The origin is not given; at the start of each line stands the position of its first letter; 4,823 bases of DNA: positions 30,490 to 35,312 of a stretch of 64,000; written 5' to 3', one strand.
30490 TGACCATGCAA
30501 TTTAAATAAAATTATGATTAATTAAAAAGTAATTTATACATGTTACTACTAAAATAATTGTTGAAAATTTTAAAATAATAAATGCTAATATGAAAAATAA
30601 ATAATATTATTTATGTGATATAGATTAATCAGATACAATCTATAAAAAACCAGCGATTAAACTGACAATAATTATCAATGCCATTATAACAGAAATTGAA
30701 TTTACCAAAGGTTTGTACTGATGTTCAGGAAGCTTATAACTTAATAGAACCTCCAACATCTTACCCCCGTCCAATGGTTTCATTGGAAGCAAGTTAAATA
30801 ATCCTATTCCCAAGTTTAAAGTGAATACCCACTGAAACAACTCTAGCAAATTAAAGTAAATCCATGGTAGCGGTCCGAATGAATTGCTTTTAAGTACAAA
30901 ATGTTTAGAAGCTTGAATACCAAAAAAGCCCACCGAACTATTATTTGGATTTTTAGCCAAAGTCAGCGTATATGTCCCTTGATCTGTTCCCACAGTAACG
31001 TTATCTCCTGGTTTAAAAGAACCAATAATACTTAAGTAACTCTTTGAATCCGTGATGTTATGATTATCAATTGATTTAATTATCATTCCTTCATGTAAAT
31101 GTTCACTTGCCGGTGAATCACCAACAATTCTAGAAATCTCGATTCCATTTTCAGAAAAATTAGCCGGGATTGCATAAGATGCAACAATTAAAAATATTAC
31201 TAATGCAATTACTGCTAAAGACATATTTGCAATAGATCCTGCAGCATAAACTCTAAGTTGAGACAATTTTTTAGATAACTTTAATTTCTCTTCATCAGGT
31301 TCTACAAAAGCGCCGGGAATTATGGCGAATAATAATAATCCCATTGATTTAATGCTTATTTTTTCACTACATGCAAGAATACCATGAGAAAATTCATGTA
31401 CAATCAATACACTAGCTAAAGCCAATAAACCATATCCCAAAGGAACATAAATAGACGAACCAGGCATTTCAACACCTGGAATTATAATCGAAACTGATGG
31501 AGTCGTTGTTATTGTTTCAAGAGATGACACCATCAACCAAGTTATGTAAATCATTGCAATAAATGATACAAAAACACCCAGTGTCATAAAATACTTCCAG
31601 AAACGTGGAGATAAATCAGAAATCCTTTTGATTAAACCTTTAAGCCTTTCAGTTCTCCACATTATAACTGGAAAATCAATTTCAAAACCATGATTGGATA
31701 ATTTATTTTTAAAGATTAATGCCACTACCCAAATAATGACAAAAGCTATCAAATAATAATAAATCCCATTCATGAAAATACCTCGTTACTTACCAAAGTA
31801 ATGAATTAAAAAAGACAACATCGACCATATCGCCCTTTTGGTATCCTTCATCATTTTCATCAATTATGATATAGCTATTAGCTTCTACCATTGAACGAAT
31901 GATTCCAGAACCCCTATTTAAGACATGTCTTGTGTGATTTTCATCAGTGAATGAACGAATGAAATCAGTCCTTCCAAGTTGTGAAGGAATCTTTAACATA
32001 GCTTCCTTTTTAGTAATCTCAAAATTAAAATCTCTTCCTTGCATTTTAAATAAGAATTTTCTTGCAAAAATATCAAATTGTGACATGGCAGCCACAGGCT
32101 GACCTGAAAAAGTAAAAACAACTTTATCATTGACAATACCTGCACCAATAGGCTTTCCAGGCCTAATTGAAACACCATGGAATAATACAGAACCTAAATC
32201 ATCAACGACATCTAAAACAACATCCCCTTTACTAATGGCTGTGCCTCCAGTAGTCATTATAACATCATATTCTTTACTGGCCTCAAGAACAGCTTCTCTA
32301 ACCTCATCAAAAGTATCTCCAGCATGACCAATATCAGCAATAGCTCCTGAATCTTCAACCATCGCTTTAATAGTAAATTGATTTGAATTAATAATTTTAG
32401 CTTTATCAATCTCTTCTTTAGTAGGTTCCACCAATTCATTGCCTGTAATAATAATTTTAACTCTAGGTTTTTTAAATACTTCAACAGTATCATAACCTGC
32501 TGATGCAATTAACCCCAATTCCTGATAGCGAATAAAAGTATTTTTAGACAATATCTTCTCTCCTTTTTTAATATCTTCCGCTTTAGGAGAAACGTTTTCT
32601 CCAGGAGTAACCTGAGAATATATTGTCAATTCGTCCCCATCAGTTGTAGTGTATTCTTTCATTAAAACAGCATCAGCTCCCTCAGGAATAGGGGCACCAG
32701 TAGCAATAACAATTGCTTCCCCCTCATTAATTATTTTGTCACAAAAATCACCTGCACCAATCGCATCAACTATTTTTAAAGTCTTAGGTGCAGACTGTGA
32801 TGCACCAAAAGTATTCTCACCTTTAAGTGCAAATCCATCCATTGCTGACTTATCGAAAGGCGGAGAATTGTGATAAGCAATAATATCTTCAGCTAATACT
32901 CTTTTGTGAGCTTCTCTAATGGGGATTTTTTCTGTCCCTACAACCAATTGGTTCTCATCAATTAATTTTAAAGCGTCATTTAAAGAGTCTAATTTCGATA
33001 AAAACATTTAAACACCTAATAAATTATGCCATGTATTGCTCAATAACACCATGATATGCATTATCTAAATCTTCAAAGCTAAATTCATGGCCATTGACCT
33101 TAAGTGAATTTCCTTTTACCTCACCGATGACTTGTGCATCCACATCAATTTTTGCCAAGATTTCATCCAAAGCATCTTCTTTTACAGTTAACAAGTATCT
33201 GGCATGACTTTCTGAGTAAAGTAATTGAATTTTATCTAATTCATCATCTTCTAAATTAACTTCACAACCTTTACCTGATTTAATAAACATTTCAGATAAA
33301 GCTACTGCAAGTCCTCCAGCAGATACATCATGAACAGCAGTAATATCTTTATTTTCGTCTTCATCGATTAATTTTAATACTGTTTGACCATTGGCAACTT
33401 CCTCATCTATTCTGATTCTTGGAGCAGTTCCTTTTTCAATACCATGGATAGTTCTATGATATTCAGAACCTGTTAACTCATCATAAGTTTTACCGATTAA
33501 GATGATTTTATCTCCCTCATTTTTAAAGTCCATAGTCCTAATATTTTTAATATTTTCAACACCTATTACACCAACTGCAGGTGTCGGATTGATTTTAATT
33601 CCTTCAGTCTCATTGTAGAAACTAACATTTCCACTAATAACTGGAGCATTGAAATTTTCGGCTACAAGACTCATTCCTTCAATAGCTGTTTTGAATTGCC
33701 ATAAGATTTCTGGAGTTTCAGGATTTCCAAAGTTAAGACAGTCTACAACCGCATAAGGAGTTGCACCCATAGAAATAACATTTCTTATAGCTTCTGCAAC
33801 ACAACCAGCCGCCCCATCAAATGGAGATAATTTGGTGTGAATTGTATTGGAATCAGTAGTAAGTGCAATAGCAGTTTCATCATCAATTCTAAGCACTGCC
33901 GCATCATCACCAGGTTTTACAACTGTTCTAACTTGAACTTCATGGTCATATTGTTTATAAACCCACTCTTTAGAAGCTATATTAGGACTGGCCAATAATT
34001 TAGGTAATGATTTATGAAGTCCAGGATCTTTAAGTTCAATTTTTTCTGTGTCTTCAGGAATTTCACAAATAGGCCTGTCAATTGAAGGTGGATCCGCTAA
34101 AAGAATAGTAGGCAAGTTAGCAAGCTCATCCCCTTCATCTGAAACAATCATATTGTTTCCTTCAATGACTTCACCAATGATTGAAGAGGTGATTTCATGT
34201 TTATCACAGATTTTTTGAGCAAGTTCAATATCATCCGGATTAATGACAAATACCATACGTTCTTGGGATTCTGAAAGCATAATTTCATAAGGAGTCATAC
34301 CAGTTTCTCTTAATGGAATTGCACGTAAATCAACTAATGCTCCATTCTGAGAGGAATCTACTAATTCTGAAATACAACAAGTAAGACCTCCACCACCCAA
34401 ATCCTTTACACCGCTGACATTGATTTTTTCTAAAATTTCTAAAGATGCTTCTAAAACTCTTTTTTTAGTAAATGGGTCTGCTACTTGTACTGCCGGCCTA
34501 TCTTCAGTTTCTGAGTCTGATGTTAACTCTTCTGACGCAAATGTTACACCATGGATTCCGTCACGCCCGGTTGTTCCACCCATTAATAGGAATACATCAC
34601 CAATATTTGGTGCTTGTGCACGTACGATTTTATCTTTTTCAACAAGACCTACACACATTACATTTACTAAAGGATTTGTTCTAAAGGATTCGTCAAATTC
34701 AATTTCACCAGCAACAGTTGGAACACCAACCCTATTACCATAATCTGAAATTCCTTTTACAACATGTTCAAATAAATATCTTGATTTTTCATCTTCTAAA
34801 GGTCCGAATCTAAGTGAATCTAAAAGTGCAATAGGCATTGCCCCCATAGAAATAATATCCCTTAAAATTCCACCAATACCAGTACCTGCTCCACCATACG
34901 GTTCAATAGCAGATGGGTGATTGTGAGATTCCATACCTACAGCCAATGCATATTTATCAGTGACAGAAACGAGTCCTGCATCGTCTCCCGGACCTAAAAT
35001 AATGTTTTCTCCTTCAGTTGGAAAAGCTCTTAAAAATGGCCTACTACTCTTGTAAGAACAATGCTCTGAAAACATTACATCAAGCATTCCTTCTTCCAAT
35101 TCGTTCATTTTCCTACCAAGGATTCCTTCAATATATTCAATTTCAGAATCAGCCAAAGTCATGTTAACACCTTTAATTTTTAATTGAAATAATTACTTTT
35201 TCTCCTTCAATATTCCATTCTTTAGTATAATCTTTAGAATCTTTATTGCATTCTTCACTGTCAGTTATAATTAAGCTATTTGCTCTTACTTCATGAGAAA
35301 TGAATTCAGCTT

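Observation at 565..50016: A 19-bp motif occurs four times, always upstream of DNA-metabolism genes: candidate archaeal DNA replication/repair regulon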

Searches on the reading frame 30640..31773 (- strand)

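Call 39: search_protein_families(library=pfam, proteins=[window:30640-31773:-], max_evalue=0.00001)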
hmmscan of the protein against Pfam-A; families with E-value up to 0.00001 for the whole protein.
window:30640-31773:- (377 aa): 1 family
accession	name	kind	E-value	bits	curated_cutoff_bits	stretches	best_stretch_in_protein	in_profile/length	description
PF02163.28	Peptidase_M50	-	4.5e-26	92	27.2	1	115-367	2-220/221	Peptidase family M50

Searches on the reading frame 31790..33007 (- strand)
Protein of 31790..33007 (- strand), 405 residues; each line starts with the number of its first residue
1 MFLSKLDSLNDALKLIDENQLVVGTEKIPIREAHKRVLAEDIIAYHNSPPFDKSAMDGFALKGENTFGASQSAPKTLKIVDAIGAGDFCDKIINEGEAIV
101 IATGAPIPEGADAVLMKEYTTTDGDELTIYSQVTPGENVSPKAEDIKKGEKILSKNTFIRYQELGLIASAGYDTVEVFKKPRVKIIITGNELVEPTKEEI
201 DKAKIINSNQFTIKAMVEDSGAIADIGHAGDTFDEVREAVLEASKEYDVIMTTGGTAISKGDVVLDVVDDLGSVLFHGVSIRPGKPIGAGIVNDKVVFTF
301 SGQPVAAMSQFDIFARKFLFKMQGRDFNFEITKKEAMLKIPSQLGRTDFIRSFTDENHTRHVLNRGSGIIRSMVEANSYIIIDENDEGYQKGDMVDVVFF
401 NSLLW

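Call 39: search_protein_families(library=pfam, proteins=[window:31790-33007:-], max_evalue=0.00001)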
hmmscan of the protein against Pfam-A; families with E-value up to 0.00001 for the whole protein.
window:31790-33007:- (405 aa): 3 families
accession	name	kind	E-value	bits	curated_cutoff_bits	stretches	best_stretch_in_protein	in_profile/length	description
PF03453.22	MoeA_N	-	7.2e-45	153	30.8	1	8-171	2-160/160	MoeA N-terminal region (domain I and II)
PF00994.29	MoCF_biosynth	-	2.9e-24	85.8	26.6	1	185-319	2-142/144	Probable molybdopterin binding domain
PF03454.20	MoeA_C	-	3.3e-12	46.9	22.1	1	337-400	5-72/72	MoeA C-terminal region (domain IV)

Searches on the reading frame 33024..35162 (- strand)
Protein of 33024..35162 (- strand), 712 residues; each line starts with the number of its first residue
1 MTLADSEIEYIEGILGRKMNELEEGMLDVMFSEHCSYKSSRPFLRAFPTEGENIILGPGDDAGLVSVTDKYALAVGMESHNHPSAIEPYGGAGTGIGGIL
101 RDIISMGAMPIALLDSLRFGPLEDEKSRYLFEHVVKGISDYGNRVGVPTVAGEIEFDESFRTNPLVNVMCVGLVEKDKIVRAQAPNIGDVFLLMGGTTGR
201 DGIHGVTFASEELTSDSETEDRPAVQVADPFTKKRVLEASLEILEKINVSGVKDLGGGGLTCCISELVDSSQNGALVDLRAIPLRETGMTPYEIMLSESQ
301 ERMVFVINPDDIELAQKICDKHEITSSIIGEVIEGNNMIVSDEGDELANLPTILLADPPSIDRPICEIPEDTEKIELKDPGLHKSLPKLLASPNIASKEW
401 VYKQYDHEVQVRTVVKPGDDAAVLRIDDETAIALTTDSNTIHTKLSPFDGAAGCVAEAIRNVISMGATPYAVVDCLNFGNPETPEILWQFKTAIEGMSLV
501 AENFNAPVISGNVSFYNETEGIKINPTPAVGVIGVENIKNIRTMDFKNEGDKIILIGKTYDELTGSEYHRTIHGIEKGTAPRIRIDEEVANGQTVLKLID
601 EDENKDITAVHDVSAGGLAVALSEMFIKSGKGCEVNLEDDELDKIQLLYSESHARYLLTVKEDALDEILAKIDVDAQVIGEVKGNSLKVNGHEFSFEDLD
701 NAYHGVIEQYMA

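Call 39: search_protein_families(library=pfam, proteins=[window:33024-35162:-], max_evalue=0.00001)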
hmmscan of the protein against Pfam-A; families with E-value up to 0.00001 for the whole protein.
window:33024-35162:- (712 aa): 3 families
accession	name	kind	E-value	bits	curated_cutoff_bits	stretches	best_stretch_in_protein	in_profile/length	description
PF02769.27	AIRS_C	-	4.1e-58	196.4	23.1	2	187-340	2-153/156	AIR synthase related protein, C-terminal domain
PF00586.29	AIRS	-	1.4e-55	187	24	2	59-174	1-112/112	AIR synthase related protein, N-terminal domain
PF18072.6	FGAR-AT_linker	-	1.3e-09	38.8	26.6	1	1-38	10-50/50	Formylglycinamide ribonucleotide amidotransferase linker domain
